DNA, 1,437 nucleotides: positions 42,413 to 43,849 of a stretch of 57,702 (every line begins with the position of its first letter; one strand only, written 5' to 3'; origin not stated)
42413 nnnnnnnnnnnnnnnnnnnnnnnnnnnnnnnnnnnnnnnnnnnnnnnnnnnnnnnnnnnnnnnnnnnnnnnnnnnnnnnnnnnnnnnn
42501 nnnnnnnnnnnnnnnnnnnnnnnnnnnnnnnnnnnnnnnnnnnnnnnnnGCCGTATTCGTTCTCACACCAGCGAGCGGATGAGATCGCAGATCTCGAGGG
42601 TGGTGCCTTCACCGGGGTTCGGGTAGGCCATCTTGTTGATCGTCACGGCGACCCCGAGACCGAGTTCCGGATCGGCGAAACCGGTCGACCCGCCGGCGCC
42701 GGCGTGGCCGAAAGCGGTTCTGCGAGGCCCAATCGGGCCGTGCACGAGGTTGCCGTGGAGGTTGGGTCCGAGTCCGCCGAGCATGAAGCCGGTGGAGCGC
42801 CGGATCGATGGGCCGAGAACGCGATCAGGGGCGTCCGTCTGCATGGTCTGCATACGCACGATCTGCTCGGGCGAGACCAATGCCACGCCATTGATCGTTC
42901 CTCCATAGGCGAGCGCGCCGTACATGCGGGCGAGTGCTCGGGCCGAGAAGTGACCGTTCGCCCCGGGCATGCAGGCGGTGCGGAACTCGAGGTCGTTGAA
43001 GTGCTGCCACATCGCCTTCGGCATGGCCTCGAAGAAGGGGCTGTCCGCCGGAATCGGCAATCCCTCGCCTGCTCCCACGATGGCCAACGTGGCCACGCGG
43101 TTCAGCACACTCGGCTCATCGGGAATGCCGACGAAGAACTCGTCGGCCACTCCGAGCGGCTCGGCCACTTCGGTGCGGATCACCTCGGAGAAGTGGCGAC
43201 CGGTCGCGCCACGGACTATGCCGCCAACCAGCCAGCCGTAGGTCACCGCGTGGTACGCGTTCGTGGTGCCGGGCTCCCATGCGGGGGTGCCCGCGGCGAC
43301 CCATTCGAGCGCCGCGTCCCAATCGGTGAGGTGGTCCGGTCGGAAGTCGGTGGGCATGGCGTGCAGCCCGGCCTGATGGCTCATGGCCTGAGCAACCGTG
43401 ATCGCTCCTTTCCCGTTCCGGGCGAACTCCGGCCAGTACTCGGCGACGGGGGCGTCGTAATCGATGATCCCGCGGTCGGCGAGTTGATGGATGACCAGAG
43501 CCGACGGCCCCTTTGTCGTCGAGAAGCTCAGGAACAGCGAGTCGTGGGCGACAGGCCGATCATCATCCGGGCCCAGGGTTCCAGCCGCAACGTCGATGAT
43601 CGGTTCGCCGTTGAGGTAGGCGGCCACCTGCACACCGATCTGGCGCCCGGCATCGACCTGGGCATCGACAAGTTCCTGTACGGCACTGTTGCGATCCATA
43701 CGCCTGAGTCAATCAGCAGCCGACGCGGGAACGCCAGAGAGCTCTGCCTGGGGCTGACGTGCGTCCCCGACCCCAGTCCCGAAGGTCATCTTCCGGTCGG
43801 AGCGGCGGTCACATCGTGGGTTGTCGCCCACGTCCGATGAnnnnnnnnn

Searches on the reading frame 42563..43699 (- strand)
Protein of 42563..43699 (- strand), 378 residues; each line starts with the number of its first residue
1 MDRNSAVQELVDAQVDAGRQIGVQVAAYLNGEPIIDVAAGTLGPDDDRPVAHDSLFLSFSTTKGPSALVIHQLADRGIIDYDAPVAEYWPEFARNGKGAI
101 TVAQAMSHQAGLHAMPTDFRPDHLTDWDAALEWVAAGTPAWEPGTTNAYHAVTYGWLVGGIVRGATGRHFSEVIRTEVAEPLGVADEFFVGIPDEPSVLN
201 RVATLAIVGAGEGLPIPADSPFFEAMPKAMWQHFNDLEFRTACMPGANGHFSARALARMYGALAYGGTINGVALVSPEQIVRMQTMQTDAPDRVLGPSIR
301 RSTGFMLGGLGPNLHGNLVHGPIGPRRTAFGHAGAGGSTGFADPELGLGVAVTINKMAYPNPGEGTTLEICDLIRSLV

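Call 19: search_protein_families(library=pfam, proteins=[window:42563-43699:-])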
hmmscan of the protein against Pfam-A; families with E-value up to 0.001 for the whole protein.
window:42563-43699:- (378 aa): 1 family
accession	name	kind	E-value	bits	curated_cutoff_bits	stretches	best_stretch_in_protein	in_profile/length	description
PF00144.29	Beta-lactamase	-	6.1e-60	203.5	27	1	8-360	2-314/329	Beta-lactamase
